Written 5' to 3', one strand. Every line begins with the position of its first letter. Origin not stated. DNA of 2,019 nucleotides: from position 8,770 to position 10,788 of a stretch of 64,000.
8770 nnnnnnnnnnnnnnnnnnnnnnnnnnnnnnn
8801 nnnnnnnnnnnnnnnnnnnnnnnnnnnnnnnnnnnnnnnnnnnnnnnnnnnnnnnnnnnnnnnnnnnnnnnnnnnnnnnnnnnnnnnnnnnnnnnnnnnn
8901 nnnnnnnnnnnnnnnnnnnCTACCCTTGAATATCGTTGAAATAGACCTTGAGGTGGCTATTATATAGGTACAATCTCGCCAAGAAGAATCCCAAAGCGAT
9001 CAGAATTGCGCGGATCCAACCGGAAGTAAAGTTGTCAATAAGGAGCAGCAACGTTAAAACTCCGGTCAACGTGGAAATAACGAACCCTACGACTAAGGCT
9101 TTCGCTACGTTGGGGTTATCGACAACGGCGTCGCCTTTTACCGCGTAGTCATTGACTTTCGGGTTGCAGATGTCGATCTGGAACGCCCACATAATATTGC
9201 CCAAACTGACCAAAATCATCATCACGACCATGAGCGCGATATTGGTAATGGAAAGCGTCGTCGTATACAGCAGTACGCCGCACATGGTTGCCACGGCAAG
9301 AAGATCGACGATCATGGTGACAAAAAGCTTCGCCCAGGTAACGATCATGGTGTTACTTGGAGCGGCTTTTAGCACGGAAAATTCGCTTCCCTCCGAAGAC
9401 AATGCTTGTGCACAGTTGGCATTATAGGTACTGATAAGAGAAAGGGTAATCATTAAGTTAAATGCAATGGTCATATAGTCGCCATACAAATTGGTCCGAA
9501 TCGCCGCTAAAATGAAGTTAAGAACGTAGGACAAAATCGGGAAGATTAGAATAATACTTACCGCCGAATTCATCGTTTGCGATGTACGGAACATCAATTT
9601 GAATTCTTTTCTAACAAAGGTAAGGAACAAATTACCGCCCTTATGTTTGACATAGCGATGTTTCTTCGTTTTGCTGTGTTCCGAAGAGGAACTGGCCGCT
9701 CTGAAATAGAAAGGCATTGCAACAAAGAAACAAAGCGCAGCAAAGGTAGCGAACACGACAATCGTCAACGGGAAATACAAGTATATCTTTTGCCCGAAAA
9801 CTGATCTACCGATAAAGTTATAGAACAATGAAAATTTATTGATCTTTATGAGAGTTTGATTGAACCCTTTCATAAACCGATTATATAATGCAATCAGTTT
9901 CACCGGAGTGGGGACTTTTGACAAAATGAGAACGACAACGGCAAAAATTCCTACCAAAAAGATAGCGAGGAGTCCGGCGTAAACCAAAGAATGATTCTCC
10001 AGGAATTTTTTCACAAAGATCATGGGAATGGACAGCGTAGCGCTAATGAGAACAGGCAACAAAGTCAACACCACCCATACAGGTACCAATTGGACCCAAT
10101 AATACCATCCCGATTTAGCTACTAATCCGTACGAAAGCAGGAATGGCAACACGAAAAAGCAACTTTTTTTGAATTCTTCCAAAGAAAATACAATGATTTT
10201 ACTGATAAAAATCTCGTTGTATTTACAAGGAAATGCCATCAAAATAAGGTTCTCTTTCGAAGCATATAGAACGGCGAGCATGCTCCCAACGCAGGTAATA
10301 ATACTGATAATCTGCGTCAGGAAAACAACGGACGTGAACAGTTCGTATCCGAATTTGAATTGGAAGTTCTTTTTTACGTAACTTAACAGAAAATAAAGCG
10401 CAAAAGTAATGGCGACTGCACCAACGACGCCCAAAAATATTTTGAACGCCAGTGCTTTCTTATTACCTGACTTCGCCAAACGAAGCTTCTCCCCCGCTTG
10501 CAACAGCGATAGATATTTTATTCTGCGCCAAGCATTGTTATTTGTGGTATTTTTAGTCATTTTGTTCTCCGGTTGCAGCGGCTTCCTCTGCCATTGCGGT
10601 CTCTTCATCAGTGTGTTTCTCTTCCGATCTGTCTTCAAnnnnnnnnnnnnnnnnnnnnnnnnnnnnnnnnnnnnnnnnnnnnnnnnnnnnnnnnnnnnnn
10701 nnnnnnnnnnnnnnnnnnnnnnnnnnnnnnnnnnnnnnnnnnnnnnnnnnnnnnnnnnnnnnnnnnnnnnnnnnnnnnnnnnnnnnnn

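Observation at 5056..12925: Unusual operon: YwaF/TMEM164-like membrane domain fused to an ABC ATPase, an exporter permease, a Big_2 anchor protein and a beta-helix lipoprotein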

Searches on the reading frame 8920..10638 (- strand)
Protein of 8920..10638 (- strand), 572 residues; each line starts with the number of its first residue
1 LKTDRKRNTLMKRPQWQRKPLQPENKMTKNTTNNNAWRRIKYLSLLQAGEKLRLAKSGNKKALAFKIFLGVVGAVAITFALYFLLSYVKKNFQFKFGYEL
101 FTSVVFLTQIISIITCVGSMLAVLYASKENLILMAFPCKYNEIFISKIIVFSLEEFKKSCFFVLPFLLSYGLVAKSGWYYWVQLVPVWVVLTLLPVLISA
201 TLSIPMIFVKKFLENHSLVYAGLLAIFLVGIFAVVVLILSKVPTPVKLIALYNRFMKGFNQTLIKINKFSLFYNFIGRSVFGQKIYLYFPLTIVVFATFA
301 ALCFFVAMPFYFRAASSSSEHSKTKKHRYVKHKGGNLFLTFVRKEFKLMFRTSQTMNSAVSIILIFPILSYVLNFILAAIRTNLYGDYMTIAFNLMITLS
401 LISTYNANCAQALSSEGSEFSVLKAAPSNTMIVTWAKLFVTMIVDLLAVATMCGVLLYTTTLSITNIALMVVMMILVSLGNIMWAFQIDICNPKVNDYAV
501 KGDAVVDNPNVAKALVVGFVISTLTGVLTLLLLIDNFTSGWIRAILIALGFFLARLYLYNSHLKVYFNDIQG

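Call 3: search_protein_families(library=pfam, proteins=[window:8920-10638:-], max_evalue=0.01)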
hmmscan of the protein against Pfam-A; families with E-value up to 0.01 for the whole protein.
window:8920-10638:- (572 aa): 1 family
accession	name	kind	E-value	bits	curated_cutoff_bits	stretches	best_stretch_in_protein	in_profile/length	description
PF16949.11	ABC_tran_2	-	0.00035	20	25.7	1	80-480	26-442/542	Putative ATP-binding cassette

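Call 4: search_protein_families(library=ncbifam, proteins=[window:8920-10638:-], max_evalue=0.01)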
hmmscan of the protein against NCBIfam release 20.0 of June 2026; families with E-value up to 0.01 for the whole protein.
window:8920-10638:- (572 aa): 0 families

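Call 36: search_solved_structures(query=window:8920-10560:-, max_evalue=10)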
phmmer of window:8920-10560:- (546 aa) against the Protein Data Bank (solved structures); distinct sequences matched with E-value up to 10: 0.

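Call 67: find_homologous_proteins(query=window:8920-10560:-, max_evalue=0.001)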
Query window:8920-10560:- (546 aa): 115 proteins with E <= 0.001 among 8000 candidates.
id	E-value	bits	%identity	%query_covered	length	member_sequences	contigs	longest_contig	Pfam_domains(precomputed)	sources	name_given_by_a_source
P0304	0.0e+0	1162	100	100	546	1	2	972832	-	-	-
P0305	0.0e+0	1036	88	99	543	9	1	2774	PF09847.17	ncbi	-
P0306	6.4e-294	994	87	96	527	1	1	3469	-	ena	-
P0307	7.0e-262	888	76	100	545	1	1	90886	PF09847.17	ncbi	-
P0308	2.3e-249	847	72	99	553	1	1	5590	PF16949.12,PF09847.17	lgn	-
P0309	3.1e-249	846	72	99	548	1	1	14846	PF09847.17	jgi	-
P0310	1.1e-243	828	70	100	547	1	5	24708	PF09847.17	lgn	-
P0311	6.2e-239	812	70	99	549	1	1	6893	-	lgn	-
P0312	1.7e-238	811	69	100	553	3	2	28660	PF09847.17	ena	-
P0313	1.2e-236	805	68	100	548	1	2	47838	PF09847.17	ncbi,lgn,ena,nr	ncbi:MAG: hypothetical protein IJ735_06780 [Clostridia bacterium]|nr:hypothetical protein [Clostridi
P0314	9.9e-236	802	68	100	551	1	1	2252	PF09847.17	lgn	-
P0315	2.3e-233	794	69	97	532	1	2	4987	-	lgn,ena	-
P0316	3.0e-231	787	67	99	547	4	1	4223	PF16949.12,PF09847.17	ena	-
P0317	7.5e-229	779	67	99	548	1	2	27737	PF09847.17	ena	-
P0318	7.9e-229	779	66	99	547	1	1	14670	PF16949.12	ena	-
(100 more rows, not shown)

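Call 73: search_protein_families(library=padloc, proteins=[window:8920-10560:-], max_evalue=0.001)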
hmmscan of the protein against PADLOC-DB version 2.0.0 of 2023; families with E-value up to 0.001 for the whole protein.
window:8920-10560:- (546 aa): 0 families
